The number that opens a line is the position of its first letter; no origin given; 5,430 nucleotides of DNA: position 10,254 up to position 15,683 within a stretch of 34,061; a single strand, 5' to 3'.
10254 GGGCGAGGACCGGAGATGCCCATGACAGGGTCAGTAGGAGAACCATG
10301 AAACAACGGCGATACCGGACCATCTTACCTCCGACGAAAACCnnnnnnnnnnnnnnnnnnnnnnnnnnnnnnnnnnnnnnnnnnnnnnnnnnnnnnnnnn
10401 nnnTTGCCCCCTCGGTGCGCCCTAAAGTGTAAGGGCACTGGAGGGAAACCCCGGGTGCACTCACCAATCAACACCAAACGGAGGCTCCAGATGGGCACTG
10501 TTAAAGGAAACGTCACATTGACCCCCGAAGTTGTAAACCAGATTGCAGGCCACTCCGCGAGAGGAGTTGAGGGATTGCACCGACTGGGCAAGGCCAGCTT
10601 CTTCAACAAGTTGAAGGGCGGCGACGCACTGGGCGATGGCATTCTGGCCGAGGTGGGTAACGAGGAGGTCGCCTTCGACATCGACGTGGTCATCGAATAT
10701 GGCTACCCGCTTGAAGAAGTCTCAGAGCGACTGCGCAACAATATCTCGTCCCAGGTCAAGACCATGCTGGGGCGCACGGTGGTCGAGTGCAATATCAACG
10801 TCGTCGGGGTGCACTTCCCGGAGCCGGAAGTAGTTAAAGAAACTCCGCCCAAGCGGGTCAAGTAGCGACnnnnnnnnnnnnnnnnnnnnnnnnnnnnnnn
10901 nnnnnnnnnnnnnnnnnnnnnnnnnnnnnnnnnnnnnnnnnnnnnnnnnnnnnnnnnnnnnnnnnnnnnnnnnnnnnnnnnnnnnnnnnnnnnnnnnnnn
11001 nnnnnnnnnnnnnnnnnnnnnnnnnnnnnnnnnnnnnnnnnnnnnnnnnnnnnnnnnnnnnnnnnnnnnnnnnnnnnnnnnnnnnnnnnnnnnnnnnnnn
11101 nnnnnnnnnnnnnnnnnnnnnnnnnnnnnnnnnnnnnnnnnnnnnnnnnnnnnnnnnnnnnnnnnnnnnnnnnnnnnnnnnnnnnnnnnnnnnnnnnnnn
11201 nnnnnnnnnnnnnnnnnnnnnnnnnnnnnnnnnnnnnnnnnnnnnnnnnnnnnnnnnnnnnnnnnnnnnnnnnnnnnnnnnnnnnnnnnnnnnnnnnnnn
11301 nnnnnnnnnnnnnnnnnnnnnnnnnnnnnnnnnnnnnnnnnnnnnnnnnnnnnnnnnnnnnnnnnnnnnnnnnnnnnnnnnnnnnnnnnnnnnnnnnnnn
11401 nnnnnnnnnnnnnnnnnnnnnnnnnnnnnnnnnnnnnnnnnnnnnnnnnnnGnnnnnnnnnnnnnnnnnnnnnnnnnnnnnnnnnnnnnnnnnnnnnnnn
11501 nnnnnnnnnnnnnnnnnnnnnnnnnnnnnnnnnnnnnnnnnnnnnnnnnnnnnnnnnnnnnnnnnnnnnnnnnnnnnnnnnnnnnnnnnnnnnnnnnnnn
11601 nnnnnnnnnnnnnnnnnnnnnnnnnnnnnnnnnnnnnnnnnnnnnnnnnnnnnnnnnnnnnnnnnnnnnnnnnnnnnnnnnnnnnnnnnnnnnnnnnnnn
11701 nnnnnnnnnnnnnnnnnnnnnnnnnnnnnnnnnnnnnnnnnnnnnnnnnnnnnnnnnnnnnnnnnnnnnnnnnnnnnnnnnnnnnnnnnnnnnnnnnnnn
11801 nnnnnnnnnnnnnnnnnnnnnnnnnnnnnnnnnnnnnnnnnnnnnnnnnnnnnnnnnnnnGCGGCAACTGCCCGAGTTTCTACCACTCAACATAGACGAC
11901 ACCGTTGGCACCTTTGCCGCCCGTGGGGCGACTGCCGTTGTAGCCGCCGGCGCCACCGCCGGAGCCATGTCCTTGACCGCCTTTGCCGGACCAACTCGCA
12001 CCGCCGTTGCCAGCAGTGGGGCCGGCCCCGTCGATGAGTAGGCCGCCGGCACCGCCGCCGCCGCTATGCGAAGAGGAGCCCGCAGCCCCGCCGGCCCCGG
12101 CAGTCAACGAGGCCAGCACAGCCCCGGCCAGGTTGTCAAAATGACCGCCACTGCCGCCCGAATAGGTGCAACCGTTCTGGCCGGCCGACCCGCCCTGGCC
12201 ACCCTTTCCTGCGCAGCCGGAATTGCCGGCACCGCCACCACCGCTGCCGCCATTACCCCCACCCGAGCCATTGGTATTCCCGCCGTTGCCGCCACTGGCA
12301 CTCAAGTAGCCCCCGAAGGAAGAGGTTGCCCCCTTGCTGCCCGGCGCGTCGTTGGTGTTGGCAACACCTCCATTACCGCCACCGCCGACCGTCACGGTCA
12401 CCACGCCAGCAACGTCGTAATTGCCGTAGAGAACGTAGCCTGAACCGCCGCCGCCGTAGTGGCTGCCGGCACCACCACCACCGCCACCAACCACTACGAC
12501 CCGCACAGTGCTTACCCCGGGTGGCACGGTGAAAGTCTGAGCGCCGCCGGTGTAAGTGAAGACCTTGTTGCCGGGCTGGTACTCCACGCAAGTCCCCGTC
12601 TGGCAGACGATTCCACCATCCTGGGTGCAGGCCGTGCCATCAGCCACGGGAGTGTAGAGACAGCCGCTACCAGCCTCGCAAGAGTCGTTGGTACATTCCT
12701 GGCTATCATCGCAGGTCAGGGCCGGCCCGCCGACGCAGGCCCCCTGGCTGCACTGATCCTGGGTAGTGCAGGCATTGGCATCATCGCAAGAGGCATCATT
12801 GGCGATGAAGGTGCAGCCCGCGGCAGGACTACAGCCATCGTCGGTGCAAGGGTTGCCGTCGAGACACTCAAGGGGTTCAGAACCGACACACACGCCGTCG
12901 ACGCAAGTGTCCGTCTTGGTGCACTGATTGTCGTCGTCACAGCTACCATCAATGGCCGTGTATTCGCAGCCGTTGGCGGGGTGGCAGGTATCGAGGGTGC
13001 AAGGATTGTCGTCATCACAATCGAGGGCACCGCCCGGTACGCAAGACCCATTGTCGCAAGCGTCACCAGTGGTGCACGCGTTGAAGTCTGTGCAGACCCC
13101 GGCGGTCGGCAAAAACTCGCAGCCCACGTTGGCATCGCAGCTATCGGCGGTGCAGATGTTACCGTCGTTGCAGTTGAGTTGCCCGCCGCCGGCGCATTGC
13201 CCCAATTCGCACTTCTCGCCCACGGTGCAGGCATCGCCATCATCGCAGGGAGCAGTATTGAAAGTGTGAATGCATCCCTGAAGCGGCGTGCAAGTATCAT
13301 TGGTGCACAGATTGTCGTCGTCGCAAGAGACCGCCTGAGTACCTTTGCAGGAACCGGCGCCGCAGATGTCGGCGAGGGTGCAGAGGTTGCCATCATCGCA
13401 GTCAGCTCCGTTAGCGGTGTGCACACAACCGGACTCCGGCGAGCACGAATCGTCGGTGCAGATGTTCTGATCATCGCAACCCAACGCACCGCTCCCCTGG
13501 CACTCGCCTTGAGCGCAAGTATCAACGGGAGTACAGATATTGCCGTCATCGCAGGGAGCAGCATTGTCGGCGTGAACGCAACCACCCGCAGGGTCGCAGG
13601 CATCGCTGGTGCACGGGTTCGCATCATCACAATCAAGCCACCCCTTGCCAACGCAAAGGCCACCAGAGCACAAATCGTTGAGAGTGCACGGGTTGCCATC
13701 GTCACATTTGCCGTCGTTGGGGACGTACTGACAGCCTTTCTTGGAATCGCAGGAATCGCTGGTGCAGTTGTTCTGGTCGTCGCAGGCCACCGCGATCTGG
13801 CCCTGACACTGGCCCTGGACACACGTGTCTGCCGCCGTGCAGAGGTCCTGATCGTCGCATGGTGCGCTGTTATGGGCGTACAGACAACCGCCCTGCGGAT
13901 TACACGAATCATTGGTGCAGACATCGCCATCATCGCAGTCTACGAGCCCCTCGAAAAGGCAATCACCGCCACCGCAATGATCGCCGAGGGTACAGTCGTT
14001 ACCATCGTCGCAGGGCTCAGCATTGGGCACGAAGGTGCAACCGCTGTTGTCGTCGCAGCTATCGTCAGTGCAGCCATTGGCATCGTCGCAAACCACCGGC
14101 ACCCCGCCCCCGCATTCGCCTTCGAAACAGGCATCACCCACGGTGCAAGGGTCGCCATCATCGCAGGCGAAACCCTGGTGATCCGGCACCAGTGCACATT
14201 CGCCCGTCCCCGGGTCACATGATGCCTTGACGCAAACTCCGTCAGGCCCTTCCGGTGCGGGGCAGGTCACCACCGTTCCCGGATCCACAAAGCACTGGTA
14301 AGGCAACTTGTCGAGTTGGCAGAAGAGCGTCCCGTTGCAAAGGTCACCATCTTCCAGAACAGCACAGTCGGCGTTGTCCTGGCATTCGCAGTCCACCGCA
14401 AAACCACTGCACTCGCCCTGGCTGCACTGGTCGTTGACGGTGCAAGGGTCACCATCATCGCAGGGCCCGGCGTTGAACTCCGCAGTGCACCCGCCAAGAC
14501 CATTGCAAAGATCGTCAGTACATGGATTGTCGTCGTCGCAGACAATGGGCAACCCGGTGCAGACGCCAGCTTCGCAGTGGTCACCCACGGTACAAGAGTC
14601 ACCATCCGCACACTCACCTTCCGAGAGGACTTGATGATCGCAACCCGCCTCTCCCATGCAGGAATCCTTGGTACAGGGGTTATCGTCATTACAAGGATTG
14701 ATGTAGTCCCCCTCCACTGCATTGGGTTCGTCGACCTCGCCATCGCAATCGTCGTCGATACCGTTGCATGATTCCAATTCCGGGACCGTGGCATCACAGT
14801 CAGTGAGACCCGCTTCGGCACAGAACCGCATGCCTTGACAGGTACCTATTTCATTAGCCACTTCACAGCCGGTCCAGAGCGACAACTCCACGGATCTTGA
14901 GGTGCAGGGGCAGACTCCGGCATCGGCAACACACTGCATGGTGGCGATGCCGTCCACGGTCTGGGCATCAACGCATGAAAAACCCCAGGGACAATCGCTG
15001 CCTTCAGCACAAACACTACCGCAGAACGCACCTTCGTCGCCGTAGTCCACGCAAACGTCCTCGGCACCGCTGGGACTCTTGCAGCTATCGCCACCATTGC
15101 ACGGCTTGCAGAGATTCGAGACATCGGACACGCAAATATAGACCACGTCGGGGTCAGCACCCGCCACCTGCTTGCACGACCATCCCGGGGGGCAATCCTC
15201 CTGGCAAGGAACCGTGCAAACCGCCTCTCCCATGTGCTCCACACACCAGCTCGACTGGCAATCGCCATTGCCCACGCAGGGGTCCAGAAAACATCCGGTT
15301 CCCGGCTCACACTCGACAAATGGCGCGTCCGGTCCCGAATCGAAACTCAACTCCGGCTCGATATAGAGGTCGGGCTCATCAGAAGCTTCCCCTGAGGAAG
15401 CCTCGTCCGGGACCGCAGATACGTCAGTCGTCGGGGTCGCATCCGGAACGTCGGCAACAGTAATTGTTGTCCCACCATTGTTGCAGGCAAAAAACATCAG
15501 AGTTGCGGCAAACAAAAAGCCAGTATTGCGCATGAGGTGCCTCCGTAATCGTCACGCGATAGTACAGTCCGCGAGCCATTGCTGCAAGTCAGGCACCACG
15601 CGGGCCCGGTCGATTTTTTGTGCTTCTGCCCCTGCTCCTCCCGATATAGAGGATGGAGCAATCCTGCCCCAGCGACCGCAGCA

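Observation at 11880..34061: Three paralogous giant Cys-rich lipoproteins built on one blueprint within 22 kb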

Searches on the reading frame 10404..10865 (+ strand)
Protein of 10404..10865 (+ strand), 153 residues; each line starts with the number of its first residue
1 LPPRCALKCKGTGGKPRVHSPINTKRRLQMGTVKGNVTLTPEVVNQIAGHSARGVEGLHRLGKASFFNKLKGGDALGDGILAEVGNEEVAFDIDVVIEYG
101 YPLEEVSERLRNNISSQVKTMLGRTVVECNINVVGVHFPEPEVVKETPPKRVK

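Call 8: search_protein_families(library=pfam, proteins=[window:10404-10865:+], max_evalue=0.001)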
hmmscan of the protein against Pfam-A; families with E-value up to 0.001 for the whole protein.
window:10404-10865:+ (153 aa): 1 family
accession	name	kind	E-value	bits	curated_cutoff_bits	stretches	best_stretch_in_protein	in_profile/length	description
PF03780.18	Asp23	-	3.8e-22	79.2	28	1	34-137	2-108/108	Asp23 family, cell envelope-related function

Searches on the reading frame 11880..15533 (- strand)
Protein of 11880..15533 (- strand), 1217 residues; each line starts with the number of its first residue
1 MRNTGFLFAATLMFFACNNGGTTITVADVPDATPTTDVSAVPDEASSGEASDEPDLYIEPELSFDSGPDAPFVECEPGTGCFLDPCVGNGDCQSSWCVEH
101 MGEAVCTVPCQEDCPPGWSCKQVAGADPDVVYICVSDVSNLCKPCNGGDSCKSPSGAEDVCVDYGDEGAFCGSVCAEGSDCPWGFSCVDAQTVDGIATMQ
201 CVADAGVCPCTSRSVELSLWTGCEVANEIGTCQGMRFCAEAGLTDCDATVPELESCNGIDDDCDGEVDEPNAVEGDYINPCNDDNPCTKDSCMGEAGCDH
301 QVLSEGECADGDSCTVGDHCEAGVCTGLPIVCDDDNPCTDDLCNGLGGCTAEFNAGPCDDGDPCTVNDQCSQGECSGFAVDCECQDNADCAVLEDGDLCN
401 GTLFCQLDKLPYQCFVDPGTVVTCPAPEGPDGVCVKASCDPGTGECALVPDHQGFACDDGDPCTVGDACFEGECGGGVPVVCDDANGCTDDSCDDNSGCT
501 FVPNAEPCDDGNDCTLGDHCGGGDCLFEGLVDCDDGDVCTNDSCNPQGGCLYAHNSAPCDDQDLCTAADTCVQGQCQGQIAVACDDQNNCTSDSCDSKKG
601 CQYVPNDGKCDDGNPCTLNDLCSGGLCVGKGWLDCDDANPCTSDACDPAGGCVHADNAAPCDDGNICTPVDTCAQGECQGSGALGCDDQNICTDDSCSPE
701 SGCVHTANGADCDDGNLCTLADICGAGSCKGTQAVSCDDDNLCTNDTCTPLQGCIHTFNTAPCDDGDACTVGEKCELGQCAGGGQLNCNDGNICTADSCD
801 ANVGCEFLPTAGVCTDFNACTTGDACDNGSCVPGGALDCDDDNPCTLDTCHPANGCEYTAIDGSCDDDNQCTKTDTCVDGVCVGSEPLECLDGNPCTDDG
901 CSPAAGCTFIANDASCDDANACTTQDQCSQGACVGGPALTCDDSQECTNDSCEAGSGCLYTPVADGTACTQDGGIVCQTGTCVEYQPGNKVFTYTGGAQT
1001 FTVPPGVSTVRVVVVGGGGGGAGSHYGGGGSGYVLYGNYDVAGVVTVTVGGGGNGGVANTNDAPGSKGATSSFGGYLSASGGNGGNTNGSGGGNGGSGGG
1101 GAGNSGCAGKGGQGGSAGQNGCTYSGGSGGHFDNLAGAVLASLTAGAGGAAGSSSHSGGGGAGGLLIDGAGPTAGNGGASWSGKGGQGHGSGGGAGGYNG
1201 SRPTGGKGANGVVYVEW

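Call 6: search_protein_families(library=pfam, proteins=[window:11880-15533:-], max_evalue=0.01)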
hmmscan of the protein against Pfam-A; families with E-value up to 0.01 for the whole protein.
window:11880-15533:- (1217 aa): 2 families
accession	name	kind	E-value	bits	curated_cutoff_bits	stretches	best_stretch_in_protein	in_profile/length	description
PF00526.23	Dicty_CTDC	-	1.3e-57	191.6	27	12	686-707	2-23/24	Dictyostelium (slime mold) repeat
PF21722.4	Gly_rich_2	-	2.7e-15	57.4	24.3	1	996-1217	3-225/226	Glycine-rich domain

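Call 7: search_protein_families(library=ncbifam, proteins=[window:11880-15533:-], max_evalue=0.01)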
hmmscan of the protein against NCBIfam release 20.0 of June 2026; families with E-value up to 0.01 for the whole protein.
window:11880-15533:- (1217 aa): 0 families

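Call 18: search_solved_structures(query=window:11883-15533:-, max_evalue=1)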
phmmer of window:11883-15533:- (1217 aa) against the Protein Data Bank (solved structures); distinct sequences matched with E-value up to 1: 0.

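Call 91: list_cluster_members(proteins=[window:11883-15533:-, window:18813-22385:+, P0193, P0189, P0217])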
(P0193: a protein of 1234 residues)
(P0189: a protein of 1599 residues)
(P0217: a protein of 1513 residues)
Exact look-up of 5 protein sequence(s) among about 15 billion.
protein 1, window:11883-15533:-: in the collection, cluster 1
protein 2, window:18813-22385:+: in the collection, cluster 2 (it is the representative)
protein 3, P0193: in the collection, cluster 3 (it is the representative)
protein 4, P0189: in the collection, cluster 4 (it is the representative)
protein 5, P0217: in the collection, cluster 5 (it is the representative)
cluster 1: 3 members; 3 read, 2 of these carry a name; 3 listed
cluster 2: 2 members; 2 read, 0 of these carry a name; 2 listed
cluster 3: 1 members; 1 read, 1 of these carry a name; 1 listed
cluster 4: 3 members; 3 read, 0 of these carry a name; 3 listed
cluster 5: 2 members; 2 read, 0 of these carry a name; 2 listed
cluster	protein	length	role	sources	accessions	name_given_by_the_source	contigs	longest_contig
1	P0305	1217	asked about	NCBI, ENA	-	-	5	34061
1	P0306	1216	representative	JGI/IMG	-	hypothetical protein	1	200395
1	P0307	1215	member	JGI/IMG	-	hypothetical protein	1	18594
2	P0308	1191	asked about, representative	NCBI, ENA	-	-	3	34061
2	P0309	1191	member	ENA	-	-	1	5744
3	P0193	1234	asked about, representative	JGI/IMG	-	hypothetical protein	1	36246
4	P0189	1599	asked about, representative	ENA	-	-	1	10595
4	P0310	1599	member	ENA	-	-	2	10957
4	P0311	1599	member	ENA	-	-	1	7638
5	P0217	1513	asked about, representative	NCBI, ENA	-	-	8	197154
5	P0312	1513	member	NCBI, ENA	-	-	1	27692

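Call 93: find_encoding_contigs(protein=P0306, flank=10000, max_places=3)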
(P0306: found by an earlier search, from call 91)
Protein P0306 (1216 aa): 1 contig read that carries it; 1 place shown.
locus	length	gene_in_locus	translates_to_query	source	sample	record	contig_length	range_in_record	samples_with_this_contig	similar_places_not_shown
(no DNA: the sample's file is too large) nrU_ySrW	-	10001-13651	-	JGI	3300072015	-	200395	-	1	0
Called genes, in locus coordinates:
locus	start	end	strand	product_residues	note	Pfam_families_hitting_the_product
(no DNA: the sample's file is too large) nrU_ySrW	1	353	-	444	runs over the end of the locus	PF07730:HisKA_3, PF02518:HATPase_c (weak)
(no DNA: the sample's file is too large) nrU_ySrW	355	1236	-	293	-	PF12849:PBP_like_2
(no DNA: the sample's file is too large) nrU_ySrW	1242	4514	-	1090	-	PF00526:Dicty_CTDC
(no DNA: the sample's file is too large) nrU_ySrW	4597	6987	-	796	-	PF16561:AMPK1_CBM, PF00128:Alpha-amylase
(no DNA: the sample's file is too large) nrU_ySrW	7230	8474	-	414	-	PF00291:PALP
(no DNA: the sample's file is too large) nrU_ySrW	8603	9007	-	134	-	PF01850:PIN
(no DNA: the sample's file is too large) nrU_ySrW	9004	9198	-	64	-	PF09957:VapB_antitoxin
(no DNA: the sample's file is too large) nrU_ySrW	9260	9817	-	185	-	PF00932:LTD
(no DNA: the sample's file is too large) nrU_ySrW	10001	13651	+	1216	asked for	PF00526:Dicty_CTDC, PF21722:Gly_rich_2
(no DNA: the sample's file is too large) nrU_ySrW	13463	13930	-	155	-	-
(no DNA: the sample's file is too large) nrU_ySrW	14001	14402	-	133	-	PF04024:PspC, PF18917:LiaI-LiaF-like_TM1 (weak)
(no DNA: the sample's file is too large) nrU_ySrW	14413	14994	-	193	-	-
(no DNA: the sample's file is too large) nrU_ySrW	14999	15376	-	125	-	PF03780:Asp23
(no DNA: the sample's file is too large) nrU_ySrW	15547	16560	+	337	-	PF25046:DUF7790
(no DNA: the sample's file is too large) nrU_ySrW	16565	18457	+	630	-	PF00005:ABC_tran, PF02463:SMC_N (faint), PF13191:AAA_16 (faint), PF13555:AAA_29 (faint), PF05729:NACHT (faint), PF12848:ABC_tran_Xtn, PF00005:ABC_tran, PF16326:ABC_tran_CTD, +1 more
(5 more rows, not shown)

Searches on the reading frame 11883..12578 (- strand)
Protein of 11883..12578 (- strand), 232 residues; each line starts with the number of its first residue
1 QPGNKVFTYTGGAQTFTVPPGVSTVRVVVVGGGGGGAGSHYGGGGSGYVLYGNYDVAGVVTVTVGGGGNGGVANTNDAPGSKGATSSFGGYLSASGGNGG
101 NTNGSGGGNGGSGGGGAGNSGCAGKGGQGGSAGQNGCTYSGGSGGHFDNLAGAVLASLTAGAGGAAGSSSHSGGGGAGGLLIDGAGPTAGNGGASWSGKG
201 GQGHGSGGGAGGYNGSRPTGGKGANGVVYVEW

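Call 87: search_protein_families(library=phrogs, proteins=[window:11883-12578:-], max_evalue=0.01)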
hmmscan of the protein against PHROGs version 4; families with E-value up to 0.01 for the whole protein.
seq(232 aa): 4 families
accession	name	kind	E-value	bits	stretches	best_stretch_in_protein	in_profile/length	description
phrog_863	-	tail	6.6e-17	62.7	1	5-182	401-600/690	tail fiber assembly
phrog_2295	-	unknown function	4.8e-06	26.4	1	13-230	584-844/1183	-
phrog_21412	-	tail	8.9e-05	21.4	1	13-182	1266-1447/1452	tail fiber protein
phrog_4474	-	unknown function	0.00019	21.9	1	2-47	150-195/407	-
